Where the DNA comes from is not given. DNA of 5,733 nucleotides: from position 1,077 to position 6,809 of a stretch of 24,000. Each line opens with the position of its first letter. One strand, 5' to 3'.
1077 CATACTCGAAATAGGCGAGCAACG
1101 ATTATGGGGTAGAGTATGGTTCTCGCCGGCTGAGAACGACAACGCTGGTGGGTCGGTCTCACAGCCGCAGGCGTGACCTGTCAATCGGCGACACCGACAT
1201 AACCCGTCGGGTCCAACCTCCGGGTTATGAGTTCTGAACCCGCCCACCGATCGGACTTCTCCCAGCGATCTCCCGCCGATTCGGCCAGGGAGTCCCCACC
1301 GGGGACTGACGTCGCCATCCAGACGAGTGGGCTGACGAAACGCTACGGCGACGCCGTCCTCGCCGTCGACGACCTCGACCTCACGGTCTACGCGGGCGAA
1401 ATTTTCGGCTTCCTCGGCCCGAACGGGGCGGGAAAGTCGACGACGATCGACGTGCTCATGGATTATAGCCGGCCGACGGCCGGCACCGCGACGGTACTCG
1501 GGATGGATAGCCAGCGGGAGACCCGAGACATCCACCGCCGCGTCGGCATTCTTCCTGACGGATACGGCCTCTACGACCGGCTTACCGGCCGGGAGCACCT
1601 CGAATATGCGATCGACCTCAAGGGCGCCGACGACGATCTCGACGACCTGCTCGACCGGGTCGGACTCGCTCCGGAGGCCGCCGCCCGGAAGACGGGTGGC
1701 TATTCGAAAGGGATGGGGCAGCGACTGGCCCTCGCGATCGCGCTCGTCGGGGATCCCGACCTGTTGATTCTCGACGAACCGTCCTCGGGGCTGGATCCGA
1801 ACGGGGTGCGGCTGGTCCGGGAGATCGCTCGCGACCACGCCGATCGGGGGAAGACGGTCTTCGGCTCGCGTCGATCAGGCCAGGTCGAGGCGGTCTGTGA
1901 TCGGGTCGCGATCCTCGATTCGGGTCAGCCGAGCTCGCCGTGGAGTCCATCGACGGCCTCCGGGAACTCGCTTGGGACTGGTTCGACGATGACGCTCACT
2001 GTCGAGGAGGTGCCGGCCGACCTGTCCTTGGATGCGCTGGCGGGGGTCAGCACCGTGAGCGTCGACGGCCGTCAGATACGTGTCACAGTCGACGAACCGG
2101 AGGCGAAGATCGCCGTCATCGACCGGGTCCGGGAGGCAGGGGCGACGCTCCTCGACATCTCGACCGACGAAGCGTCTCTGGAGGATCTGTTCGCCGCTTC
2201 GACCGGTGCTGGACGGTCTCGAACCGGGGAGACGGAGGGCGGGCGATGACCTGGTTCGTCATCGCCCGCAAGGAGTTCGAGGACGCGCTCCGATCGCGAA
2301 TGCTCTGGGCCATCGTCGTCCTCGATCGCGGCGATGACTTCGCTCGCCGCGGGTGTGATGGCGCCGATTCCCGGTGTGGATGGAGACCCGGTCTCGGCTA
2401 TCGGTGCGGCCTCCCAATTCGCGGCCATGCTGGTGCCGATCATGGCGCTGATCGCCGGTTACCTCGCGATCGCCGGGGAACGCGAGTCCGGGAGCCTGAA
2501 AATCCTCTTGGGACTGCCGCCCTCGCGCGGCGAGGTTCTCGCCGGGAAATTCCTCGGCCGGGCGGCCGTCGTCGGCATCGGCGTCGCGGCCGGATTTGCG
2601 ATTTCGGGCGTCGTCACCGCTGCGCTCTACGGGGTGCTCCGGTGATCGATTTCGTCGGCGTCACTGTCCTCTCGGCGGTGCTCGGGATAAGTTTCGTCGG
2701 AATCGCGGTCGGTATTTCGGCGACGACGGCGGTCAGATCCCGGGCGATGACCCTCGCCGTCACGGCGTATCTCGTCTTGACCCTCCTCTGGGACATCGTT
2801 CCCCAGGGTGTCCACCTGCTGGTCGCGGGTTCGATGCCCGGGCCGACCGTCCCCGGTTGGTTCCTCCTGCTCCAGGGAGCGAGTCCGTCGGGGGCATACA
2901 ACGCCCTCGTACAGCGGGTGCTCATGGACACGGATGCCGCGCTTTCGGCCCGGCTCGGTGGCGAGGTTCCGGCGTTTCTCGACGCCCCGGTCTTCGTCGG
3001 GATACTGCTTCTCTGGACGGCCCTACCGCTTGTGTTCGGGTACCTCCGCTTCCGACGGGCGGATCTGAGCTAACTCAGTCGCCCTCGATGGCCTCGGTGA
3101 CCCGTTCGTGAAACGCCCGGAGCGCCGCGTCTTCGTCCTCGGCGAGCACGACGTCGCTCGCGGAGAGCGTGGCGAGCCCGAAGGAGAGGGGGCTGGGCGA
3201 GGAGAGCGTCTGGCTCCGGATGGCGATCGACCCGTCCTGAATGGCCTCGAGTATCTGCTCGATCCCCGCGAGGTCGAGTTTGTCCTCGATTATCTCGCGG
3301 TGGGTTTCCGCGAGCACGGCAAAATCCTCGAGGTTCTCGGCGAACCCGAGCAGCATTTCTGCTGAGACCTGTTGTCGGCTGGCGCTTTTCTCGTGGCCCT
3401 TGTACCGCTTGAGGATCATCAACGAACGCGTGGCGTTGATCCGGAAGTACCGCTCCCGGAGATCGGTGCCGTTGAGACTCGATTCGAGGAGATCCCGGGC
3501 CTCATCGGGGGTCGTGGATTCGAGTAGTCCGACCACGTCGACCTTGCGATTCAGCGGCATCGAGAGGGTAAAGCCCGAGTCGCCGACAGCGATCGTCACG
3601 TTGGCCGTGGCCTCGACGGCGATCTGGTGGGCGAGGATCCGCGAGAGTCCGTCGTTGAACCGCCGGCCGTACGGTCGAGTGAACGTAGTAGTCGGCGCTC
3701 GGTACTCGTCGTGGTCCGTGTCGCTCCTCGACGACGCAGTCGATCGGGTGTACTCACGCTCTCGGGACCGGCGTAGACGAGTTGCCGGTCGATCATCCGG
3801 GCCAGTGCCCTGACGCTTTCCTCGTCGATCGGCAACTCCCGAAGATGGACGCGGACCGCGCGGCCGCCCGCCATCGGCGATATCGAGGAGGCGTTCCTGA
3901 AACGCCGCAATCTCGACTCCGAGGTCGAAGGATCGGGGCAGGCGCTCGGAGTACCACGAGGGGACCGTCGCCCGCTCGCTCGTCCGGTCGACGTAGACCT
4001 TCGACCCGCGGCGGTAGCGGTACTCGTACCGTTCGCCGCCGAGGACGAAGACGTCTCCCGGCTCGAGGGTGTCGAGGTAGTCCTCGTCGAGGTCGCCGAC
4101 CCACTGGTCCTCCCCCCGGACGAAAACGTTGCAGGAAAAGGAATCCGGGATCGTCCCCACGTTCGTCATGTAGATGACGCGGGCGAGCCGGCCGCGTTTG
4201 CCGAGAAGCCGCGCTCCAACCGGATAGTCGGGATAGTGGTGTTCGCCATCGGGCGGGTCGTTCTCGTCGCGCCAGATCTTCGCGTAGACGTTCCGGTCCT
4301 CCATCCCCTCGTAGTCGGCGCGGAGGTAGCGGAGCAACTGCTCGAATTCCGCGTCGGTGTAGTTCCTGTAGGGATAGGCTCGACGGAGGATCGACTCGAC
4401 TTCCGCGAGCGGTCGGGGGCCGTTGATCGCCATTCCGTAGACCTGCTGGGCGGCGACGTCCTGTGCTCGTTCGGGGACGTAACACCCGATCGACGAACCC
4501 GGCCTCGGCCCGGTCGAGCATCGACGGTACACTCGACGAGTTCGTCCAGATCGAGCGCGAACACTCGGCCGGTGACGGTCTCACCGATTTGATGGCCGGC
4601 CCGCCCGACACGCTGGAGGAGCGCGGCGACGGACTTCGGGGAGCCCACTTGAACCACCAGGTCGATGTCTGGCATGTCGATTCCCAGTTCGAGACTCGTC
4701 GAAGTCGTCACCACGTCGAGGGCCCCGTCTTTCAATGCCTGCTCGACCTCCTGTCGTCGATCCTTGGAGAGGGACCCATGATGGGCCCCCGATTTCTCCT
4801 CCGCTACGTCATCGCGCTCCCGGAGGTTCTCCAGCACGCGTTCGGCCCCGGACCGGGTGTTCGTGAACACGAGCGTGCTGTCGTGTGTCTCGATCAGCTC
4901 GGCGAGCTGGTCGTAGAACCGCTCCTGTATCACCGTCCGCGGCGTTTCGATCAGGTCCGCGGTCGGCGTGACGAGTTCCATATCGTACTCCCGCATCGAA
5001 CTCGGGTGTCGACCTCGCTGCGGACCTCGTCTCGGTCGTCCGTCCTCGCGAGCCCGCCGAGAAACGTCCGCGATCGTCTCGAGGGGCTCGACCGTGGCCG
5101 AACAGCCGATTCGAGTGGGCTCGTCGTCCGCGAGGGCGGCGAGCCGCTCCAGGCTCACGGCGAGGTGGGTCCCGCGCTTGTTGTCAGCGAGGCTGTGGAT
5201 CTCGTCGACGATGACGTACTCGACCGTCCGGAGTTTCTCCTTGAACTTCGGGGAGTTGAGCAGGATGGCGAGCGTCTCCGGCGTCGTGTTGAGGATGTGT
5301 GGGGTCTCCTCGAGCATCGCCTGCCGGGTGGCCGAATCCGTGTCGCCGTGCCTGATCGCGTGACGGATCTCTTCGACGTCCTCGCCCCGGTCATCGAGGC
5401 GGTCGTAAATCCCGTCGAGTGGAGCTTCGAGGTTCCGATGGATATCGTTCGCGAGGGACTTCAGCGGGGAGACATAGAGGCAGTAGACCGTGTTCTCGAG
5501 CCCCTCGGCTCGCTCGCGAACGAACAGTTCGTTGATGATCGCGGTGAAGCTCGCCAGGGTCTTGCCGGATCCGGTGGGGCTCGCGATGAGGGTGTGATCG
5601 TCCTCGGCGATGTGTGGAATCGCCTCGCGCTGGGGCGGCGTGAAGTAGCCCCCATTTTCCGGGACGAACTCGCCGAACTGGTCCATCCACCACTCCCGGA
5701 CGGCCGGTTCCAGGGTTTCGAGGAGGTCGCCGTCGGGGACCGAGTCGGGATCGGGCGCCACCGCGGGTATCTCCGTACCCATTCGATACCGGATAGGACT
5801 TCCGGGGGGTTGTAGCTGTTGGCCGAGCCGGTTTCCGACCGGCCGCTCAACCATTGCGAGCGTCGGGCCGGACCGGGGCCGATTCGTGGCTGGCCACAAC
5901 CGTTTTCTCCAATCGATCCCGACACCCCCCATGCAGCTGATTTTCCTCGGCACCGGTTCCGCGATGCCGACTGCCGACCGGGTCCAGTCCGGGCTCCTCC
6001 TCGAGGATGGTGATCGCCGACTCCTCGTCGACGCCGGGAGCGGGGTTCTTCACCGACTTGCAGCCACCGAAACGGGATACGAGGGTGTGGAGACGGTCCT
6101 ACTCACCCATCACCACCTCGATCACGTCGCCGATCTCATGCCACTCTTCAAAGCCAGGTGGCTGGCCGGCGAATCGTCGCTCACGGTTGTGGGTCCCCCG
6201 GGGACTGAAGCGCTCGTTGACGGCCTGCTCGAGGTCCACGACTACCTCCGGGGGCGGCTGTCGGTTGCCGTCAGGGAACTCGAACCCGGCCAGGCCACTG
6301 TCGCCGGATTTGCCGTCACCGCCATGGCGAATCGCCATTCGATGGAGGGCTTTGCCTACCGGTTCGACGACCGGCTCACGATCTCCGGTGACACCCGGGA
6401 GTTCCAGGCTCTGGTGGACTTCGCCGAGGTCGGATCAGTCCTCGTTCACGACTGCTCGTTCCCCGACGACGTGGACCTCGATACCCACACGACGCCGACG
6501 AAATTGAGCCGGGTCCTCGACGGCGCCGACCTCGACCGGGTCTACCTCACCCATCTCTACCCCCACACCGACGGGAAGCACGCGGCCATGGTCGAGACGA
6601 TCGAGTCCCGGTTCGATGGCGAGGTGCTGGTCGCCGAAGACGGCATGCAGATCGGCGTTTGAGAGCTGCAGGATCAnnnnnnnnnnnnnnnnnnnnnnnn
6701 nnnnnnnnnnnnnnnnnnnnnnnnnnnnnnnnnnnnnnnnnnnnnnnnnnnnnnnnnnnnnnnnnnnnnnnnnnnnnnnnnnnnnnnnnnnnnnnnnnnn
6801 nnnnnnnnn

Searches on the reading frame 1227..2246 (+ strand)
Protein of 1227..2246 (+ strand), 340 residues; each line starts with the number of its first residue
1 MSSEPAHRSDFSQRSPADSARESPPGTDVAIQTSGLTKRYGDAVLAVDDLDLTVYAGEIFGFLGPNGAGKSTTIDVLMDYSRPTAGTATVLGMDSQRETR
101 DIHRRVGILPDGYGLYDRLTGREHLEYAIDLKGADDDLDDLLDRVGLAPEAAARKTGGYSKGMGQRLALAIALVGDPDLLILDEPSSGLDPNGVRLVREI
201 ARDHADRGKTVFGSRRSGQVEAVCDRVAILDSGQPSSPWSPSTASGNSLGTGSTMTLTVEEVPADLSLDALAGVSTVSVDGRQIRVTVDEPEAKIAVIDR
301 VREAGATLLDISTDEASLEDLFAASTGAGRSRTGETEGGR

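Call 15: search_protein_families(library=pfam, proteins=[window:1227-2246:+], max_evalue=0.001)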
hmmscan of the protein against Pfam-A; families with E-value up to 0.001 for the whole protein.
window:1227-2246:+ (340 aa): 3 families
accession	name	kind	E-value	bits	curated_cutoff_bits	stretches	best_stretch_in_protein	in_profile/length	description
PF00005.33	ABC_tran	-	2.4e-27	96.6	25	1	48-186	2-136/137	ABC transporter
PF13304.12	AAA_21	-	3.5e-10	40.9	27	1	159-207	238-289/304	AAA domain, putative AbiEii toxin, Type IV TA system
PF13732.12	DrrA1-3_C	-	0.00024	22.2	27.4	1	257-323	15-78/81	ATP-binding protein DrrA1-3-like, C-terminal domain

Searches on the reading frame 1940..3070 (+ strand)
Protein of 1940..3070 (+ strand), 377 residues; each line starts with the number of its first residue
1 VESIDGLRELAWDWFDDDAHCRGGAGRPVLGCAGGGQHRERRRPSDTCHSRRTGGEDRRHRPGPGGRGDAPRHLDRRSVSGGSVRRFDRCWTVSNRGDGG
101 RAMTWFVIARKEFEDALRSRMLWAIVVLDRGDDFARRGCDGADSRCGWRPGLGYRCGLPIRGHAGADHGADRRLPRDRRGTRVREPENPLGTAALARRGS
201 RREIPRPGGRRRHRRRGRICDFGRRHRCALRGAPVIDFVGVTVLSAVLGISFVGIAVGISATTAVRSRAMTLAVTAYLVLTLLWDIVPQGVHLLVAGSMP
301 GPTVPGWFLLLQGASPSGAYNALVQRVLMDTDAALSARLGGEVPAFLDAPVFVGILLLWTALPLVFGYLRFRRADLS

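Call 15: search_protein_families(library=pfam, proteins=[window:1940-3070:+], max_evalue=0.001)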
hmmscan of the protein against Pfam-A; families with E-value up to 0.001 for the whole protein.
window:1940-3070:+ (377 aa): 1 family
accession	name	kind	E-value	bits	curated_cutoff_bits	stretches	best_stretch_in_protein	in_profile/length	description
PF12679.13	ABC2_membrane_2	-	1e-20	74.6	27.2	1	236-376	149-283/283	ABC-2 family transporter protein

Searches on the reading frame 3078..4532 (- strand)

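Call 15: search_protein_families(library=pfam, proteins=[window:3078-4532:-], max_evalue=0.001)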
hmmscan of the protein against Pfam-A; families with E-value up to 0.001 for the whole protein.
window:3078-4532:- (485 aa): 2 families
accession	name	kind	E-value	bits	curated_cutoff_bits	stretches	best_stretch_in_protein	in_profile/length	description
PF08494.16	DEAD_assoc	-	5.4e-47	160.5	23.5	1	277-450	17-191/191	DEAD/H associated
PF19306.5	WH_Lhr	-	1.4e-18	67.3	27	1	19-188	13-165/168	Large helicase-related protein, winged helix domain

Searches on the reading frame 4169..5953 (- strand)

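Call 15: search_protein_families(library=pfam, proteins=[window:4169-5953:-], max_evalue=0.001)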
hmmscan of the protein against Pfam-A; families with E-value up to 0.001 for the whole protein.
window:4169-5953:- (595 aa): 4 families
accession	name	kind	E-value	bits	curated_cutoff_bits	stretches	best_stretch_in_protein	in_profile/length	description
PF00270.35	DEAD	-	6.2e-32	111.1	26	1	105-289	1-161/167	DEAD/DEAH box helicase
PF00271.37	Helicase_C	-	1.7e-20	73.7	23.5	1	348-453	4-107/110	Helicase conserved C-terminal domain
PF04851.21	ResIII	-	1.9e-09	38.1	22.5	1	106-289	6-163/164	Type III restriction enzyme, res subunit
PF22590.2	Cas3-like_C_2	-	7.9e-05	23.3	27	1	359-452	4-101/106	CRISPR-associated nuclease/helicase Cas3, C-terminal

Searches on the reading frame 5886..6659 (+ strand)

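Call 15: search_protein_families(library=pfam, proteins=[window:5886-6659:+], max_evalue=0.001)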
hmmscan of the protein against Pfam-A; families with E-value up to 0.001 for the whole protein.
window:5886-6659:+ (258 aa): 2 families
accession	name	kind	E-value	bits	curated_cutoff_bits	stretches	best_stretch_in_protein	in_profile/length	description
PF12706.13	Lactamase_B_2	-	1.3e-15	58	27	1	44-223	1-199/200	Beta-lactamase superfamily domain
PF00753.33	Lactamase_B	-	1.2e-10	42.1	22.7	1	35-179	7-161/196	Metallo-beta-lactamase superfamily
